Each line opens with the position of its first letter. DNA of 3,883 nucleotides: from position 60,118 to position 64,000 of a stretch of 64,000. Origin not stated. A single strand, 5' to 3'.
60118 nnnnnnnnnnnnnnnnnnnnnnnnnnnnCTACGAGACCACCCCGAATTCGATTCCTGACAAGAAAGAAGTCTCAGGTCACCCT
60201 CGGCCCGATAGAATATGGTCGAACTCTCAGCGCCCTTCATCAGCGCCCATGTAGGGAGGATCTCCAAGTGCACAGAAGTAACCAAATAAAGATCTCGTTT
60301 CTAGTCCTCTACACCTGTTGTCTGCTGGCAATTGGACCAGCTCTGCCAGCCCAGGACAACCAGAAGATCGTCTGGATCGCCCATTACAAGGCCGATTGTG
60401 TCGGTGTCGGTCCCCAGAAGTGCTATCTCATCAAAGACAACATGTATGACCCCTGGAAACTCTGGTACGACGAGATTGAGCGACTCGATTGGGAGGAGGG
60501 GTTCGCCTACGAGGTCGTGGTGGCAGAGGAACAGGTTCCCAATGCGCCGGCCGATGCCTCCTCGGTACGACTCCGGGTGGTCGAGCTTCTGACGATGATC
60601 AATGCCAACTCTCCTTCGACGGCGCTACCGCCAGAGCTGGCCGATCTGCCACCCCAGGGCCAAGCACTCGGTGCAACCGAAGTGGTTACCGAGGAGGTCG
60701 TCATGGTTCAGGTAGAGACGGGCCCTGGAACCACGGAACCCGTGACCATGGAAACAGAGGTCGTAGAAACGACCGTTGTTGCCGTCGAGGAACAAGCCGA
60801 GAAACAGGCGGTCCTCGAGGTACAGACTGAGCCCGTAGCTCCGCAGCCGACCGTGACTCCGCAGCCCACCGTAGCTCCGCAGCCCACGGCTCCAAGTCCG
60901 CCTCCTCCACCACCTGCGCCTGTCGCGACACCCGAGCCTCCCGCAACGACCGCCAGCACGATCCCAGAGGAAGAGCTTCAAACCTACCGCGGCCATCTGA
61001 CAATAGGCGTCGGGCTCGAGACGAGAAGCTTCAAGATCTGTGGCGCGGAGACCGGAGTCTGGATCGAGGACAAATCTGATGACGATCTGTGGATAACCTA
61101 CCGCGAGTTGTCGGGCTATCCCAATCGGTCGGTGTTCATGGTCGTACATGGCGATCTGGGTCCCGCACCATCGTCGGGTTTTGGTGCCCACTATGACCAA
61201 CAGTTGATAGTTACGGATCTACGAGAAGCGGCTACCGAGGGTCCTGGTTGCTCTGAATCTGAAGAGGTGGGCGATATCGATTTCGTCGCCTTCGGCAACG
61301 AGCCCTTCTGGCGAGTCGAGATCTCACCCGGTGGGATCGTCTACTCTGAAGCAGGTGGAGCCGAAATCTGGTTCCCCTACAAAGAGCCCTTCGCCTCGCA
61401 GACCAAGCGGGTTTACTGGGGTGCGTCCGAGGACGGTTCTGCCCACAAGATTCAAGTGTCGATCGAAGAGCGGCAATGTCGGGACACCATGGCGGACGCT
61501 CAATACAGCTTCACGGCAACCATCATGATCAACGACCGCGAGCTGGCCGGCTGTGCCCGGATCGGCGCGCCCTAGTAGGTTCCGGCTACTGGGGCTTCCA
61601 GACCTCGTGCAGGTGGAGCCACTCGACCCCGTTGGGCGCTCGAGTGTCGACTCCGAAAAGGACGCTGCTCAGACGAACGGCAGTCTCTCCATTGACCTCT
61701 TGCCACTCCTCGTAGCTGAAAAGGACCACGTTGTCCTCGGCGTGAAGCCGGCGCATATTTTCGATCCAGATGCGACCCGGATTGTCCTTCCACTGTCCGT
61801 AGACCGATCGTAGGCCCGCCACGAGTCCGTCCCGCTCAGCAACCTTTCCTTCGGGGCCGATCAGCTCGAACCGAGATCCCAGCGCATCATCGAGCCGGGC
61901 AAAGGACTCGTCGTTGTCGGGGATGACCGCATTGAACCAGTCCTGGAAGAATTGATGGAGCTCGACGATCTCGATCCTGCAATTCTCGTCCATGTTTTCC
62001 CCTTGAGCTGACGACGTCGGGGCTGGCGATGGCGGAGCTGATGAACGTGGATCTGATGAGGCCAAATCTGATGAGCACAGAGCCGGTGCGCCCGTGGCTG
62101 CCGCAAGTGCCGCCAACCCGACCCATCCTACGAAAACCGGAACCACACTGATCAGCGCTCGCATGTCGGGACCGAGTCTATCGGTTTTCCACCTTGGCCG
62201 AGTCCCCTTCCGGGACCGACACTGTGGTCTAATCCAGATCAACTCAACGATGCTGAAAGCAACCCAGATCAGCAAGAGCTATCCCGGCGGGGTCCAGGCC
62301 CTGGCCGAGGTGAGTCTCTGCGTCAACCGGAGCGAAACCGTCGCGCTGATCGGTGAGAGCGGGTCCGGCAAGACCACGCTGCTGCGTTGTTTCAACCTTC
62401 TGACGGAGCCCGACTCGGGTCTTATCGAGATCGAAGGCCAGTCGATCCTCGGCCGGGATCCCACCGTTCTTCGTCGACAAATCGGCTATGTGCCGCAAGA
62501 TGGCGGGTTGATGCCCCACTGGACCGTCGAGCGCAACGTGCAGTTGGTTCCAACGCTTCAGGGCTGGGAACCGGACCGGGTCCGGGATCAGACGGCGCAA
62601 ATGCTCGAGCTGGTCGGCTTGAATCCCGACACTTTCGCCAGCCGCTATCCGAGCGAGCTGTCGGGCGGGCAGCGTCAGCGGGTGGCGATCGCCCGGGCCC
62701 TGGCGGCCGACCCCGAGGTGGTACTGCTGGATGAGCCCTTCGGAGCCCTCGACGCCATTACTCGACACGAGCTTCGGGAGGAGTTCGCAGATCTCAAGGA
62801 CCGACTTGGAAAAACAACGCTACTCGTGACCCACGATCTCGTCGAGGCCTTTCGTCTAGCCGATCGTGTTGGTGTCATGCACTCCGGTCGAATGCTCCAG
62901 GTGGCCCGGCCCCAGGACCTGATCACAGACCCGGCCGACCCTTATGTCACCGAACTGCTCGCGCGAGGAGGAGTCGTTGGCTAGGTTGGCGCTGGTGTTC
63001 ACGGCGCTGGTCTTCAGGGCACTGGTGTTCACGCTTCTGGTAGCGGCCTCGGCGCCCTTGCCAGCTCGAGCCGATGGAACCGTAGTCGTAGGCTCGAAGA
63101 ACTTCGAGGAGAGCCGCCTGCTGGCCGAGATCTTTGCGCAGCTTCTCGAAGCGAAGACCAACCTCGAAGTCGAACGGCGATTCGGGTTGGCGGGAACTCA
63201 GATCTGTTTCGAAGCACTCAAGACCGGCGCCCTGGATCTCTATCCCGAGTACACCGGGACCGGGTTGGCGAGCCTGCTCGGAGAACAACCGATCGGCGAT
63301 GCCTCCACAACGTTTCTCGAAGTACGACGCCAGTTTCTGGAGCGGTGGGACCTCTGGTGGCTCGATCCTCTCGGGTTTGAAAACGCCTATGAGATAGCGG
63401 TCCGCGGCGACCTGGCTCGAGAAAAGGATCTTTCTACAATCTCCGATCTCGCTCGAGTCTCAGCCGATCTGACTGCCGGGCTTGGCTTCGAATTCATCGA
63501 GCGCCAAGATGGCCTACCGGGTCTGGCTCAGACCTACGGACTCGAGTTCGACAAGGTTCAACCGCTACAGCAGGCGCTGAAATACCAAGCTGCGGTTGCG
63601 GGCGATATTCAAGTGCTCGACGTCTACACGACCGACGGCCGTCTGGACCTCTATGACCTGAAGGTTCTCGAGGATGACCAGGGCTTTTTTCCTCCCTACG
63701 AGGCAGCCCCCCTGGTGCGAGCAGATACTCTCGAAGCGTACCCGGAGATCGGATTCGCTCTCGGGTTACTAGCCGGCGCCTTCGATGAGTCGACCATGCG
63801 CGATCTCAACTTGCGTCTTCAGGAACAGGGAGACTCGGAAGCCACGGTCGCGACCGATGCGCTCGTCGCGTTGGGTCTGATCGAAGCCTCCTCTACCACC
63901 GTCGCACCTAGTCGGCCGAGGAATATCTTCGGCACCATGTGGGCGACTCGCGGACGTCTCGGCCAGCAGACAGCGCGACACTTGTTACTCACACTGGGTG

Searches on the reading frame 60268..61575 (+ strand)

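Call 49: search_protein_families(library=pfam, proteins=[window:60268-61575:+], max_evalue=0.001)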
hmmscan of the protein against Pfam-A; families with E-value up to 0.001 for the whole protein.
window:60268-61575:+ (435 aa): 1 family
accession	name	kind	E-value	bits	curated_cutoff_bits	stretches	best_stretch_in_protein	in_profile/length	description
PF14302.11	DUF4377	-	5.7e-22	77.9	25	1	36-108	1-73/75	Domain of unknown function (DUF4377)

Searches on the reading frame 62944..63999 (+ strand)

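Call 49: search_protein_families(library=pfam, proteins=[window:62944-63999:+], max_evalue=0.001)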
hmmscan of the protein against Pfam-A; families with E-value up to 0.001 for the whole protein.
window:62944-63999:+ (352 aa): 1 family
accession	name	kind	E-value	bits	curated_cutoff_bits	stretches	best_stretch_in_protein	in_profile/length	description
PF04069.17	OpuAC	-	4.4e-60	203.9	21.2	1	46-307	2-255/257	Substrate binding domain of ABC-type glycine betaine transport system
